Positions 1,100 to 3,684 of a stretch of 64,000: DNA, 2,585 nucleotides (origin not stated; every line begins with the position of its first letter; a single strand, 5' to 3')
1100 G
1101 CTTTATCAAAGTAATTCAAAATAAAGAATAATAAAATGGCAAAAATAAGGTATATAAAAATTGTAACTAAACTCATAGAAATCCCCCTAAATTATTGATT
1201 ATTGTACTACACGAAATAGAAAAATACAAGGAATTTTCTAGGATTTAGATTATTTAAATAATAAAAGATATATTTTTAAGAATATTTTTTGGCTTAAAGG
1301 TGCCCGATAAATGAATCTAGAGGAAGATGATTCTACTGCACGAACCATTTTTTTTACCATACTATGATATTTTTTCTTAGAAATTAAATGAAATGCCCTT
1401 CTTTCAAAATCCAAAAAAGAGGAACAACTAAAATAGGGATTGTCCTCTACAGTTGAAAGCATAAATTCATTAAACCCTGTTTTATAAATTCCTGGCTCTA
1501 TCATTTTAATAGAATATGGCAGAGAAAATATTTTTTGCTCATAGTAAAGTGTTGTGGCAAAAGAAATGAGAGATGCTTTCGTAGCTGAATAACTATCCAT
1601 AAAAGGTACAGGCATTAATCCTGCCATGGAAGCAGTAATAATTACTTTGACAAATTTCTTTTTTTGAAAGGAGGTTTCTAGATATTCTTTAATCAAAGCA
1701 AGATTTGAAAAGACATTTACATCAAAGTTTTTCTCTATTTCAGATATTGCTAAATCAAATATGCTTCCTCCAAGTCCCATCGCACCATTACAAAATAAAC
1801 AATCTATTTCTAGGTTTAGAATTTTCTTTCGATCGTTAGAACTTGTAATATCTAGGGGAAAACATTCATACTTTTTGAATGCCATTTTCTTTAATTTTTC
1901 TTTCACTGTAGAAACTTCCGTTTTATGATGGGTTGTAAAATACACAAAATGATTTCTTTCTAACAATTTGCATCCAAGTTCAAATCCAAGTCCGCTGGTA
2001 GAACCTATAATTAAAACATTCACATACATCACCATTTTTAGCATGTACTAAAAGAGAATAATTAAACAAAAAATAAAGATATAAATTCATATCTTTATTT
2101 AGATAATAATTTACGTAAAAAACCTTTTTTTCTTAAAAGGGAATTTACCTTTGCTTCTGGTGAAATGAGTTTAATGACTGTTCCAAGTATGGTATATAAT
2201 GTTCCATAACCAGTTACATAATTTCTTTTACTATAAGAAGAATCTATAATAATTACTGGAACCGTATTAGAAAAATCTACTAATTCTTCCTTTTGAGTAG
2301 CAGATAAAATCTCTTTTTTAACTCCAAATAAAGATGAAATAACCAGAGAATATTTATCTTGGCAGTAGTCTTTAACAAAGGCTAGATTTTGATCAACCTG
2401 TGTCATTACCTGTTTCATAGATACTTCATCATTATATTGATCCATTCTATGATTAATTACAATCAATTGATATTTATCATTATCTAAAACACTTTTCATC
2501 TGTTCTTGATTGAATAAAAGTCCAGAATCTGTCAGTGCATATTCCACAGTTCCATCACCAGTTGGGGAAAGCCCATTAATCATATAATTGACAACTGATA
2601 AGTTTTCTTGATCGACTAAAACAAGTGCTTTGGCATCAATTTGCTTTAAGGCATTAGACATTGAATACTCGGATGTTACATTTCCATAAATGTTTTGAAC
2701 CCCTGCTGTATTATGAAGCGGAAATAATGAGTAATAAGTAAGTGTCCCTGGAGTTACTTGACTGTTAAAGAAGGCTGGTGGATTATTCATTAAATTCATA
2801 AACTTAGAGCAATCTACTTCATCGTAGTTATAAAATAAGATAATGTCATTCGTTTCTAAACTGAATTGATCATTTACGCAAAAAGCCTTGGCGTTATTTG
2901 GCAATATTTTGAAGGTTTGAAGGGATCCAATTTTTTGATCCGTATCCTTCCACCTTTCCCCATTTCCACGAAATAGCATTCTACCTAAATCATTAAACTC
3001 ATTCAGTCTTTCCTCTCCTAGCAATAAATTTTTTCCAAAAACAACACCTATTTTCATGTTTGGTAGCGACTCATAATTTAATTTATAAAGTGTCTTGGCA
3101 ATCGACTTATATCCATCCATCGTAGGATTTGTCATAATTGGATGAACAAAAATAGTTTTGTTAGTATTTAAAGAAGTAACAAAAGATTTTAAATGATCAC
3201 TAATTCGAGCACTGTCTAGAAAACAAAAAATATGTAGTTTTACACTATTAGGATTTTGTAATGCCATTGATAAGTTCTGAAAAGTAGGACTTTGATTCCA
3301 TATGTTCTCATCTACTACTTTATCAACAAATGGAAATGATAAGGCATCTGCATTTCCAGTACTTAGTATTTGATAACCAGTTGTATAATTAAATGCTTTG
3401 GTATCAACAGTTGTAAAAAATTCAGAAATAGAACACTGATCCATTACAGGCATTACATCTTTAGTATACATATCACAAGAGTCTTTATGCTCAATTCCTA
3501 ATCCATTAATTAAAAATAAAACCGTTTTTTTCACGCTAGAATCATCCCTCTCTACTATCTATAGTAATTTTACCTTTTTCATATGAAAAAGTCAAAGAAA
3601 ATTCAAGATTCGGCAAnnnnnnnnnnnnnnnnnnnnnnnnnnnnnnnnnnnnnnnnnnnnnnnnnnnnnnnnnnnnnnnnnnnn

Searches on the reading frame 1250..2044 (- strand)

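Call 3: search_protein_families(library=pfam, proteins=[window:1250-2044:-], max_evalue=0.01)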
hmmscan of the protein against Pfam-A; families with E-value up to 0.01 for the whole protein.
window:1250-2044:- (264 aa): 4 families
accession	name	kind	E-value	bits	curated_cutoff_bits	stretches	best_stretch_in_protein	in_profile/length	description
PF00106.31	adh_short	-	6.4e-23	81.7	26.6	1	10-193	3-188/195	short chain dehydrogenase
PF13561.12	adh_short_C2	-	9.6e-11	42.1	27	1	16-166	5-157/236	Enoyl-(Acyl carrier protein) reductase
PF23441.1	SDR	-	0.00011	22.1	27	1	8-51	8-52/258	SDR-like rossmann domain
PF08659.16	KR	-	0.0036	17.7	22.6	1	10-164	3-161/180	KR domain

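Call 4: search_protein_families(library=ncbifam, proteins=[window:1250-2044:-], max_evalue=0.01)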
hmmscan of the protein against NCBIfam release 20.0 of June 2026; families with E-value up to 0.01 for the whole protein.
window:1250-2044:- (264 aa): 131 families (the best 25 are shown)
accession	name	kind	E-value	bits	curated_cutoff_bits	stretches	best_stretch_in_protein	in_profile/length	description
NF006776.0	PRK09291.1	equivalog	9.3e-41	140.1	265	1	9-247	4-236/257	SDR family oxidoreductase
NF004826.0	PRK06182.1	subfamily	4.1e-21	75.5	305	1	10-255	7-253/274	oxidoreductase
NF005372.1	PRK06914.1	subfamily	6.8e-21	74.7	320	1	11-246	6-248/279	SDR family oxidoreductase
NF049977.1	KDhSphingRedKdsR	equivalog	3.7e-19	69.2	400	1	10-197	6-187/267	3-ketodihydrosphingosine reductase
NF004824.0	PRK06180.1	subfamily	9e-19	67.7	298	1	9-191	6-187/279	oxidoreductase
NF004196.0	PRK05650.1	equivalog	1e-18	67.4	297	1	8-197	3-194/272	SDR family oxidoreductase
NF004823.0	PRK06179.1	subfamily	2.8e-18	66.3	310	1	10-206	8-198/271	oxidoreductase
NF004649.0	PRK05993.1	equivalog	1.1e-16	60.9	387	1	8-210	5-204/277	SDR family oxidoreductase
NF005950.0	PRK08017.1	equivalog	1.7e-15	57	326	1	7-244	2-227/256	SDR family oxidoreductase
NF006114.0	PRK08263.1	subfamily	4.1e-14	52.5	290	1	11-200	7-195/280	short chain dehydrogenase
TIGR04316.1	dhbA_paeA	equivalog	2e-13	50.5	300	1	10-173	1-168/250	2,3-dihydro-2,3-dihydroxybenzoate dehydrogenase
NF004284.0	PRK05693.1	equivalog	2.1e-13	50.5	326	1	9-191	3-180/274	SDR family oxidoreductase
NF047420.2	EF_P_mod_YmfI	equivalog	3.1e-13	50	238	1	10-193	2-184/236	elongation factor P 5-aminopentanone reductase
NF009466.0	PRK12826.1-2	subfamily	3.1e-13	49.8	222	1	8-199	4-199/248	3-oxoacyl-ACP reductase FabG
NF005065.0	PRK06482.1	equivalog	3.5e-13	49.6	291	1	9-240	4-235/276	SDR family oxidoreductase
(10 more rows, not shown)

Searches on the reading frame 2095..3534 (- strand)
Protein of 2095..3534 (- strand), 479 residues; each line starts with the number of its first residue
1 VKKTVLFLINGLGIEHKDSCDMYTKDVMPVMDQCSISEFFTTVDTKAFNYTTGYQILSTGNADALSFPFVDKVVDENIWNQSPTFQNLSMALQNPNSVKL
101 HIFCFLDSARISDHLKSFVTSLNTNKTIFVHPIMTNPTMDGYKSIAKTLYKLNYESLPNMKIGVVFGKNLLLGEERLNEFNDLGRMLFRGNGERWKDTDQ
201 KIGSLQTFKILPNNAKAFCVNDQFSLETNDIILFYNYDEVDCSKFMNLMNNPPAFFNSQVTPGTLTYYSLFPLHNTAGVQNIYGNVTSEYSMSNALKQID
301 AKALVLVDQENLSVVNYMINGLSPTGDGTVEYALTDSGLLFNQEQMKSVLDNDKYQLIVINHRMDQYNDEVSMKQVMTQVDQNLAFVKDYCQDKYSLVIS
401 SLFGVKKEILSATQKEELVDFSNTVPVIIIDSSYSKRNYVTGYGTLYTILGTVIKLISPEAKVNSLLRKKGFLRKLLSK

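Call 3: search_protein_families(library=pfam, proteins=[window:2095-3534:-], max_evalue=0.01)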
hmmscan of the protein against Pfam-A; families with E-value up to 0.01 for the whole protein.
window:2095-3534:- (479 aa): 0 families

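Call 4: search_protein_families(library=ncbifam, proteins=[window:2095-3534:-], max_evalue=0.01)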
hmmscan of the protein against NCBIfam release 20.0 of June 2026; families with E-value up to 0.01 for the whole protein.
window:2095-3534:- (479 aa): 1 family
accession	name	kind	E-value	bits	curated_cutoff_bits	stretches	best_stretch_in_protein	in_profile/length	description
TIGR01307.1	pgm_bpd_ind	equivalog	4.1e-05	22.2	330.65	0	2-321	1-339/504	2,3-bisphosphoglycerate-independent phosphoglycerate mutase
